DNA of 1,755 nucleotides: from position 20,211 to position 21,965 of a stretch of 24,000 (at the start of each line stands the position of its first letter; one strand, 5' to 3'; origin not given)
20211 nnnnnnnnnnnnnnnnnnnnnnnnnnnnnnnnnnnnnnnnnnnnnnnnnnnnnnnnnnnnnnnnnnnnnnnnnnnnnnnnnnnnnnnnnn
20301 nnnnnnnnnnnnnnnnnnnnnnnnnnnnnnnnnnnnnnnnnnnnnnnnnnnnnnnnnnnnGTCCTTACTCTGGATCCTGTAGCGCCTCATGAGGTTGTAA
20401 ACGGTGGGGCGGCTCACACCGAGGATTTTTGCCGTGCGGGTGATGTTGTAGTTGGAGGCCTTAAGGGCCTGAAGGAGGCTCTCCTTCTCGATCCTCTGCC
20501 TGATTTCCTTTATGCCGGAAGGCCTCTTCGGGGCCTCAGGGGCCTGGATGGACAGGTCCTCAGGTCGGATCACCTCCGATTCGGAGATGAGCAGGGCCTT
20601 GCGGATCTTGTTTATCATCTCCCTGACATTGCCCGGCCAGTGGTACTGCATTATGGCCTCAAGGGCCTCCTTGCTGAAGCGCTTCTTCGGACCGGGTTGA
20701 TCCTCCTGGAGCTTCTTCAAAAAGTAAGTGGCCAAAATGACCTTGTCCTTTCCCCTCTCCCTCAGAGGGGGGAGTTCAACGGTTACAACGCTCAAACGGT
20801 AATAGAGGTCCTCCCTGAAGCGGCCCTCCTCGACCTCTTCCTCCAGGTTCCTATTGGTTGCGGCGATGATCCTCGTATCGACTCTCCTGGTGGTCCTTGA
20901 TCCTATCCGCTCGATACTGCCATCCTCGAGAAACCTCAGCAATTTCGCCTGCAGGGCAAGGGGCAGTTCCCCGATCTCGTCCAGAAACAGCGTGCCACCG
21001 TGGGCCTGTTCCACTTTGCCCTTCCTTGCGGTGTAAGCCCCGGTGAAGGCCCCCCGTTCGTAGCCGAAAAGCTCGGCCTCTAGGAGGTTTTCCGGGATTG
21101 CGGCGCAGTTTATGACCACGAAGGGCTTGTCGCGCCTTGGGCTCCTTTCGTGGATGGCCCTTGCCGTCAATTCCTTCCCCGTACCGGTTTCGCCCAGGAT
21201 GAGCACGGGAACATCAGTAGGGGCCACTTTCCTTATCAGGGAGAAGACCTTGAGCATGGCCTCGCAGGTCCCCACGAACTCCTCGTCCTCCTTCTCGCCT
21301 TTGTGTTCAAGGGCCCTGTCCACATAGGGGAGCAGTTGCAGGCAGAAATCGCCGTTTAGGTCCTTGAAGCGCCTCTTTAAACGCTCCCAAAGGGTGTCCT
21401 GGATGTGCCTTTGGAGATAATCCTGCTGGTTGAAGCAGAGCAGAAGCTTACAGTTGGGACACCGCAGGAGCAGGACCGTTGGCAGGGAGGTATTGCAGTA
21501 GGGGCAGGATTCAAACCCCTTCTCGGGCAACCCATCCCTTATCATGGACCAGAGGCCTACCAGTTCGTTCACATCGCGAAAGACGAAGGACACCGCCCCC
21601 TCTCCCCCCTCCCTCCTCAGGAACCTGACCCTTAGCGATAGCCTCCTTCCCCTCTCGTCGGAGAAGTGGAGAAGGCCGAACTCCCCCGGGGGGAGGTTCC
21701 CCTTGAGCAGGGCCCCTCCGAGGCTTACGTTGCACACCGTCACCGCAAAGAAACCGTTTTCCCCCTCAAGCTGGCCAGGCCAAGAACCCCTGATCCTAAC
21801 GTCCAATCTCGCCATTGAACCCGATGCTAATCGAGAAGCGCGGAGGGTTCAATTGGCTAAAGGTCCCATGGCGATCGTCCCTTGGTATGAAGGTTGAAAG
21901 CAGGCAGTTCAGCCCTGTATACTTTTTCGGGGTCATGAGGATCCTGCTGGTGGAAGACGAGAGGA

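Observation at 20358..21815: PilZ-Zn-ribbon-sigma54 activator: a putative direct c-di-GMP-sensing enhancer-binding protein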

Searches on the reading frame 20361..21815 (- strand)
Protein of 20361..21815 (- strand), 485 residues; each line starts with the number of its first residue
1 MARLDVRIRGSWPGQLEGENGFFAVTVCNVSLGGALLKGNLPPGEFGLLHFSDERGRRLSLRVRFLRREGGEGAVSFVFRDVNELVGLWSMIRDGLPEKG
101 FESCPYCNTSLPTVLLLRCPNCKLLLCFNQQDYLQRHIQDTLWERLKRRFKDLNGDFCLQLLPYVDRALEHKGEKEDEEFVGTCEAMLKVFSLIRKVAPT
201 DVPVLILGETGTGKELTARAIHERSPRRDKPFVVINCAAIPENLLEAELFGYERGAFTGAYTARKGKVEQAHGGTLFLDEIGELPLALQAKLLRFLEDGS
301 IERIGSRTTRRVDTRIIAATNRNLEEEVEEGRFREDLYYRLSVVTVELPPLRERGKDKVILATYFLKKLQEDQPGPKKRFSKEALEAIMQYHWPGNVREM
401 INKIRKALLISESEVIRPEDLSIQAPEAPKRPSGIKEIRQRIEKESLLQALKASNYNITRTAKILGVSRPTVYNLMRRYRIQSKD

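Call 3: search_protein_families(library=pfam, proteins=[window:20361-21815:-], max_evalue=1)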
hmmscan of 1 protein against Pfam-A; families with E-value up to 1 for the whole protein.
window:20361-21815:- (485 aa): 27 families (the best 25 are shown)
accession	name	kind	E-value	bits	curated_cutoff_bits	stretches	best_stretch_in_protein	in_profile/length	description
PF00158.32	Sigma54_activat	-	2.4e-74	249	20.2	1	181-346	2-167/168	Sigma-54 interaction domain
PF14532.12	Sigma54_activ_2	-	8.4e-25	88.1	25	1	181-351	1-138/138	Sigma-54 interaction domain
PF25601.1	AAA_lid_14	-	1.2e-18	67.1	27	1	352-425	1-74/87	AAA+ ATPase lid domain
PF02954.25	HTH_8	-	7.6e-10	38.8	22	1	441-479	4-42/42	Bacterial regulatory protein, Fis family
PF07728.20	AAA_5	-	4.1e-07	30.5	22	1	203-324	1-125/139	AAA domain (dynein-related subfamily)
PF01078.27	Mg_chelatase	-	2e-06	27.8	20.3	1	259-321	93-157/207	Magnesium chelatase, subunit ChlI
PF07724.20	AAA_2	-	2.6e-06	28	27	1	204-332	6-135/166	AAA domain (Cdc48 subfamily)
PF13518.12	HTH_28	-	4.4e-06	27.1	25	1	444-482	2-39/52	Helix-turn-helix domain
PF13384.12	HTH_23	-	1.5e-05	25.1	24.6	1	448-480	11-42/50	Homeodomain-like domain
PF18024.7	HTH_50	-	2.1e-05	24.5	27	1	434-482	3-50/50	Helix-turn-helix domain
PF00004.35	AAA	-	4.6e-05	24.3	21.2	1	204-338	1-128/131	ATPase family associated with various cellular activities (AAA)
PF12728.13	HTH_17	-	7.6e-05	23.3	27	1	458-481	4-27/51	Helix-turn-helix domain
PF07238.19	PilZ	-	0.00061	20.5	22.5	1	6-83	6-89/102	PilZ domain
PF13551.12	HTH_29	-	0.00087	19.8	28.1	1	448-480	5-37/64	Winged helix-turn helix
PF12775.13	AAA_7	-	0.0096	15.9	25.8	1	188-239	20-71/181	P-loop containing dynein motor region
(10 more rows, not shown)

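Call 4: search_protein_families(library=ncbifam, proteins=[window:20361-21815:-], max_evalue=0.1)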
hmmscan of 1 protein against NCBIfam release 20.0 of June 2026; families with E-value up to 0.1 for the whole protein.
window:20361-21815:- (485 aa): 36 families (the best 25 are shown)
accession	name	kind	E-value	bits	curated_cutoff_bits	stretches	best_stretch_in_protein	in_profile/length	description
TIGR02915.1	PEP_resp_reg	equivalog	4.2e-124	414.8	502.6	1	157-481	117-444/445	PEP-CTERM-box response regulator transcription factor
TIGR01817.1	nifA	equivalog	5.3e-107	358.8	528.85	1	171-427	189-444/534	nif-specific transcriptional activator NifA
NF003451.0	PRK05022.1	equivalog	2.7e-102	343.1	476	1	171-482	183-511/512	nitric oxide reductase transcriptional regulator NorR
NF041552.1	TF_PrdR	equivalog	2e-100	336.8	795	1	162-479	251-576/577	sigma-54 dependent transcriptional regulator PrdR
TIGR01818.1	ntrC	equivalog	2.8e-96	323.1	558.6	1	171-422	127-378/463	nitrogen regulation protein NR(I)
NF050807.1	TransRegFlbDCaul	equivalog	3.5e-93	312.9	750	1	175-480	115-439/454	sigma-54-dependent transcriptional regulator FlbD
NF008469.0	PRK11361.1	equivalog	6e-93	312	714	1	182-483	147-458/461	acetoacetate metabolism transcriptional regulator AtoC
NF038308.1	RNA_repair_RtcR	equivalog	3.1e-92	310.1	650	1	176-452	178-461/530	RNA repair transcriptional activator RtcR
TIGR02329.1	propionate_PrpR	equivalog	7e-90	302.1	499.2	1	175-476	209-524/526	propionate catabolism operon regulatory protein PrpR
NF049963.1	RespRegFlgRCampy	domain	3.7e-89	299.5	750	1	168-481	125-429/429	fla regulon two-component system response regulator FlgR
NF041946.1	LuxO_transreg_Vib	equivalog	6.3e-89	298.9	800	1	170-419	125-374/463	quorum-sensing sigma-54 dependent transcriptional regulator LuxO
TIGR02974.1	phageshock_pspF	equivalog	1.6e-86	290.5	443.55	2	181-423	2-245/336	phage shock protein operon transcriptional activator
NF008085.0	PRK10820.1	equivalog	3.4e-85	286.6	576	1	172-484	198-515/520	transcriptional regulator TyrR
NF011953.0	PRK15424.1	equivalog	1.1e-84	285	703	1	174-478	215-533/538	propionate catabolism operon regulatory protein PrpR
NF011695.0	PRK15115.1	equivalog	3.8e-84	283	763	1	165-485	118-442/445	two-component system response regulator GlrR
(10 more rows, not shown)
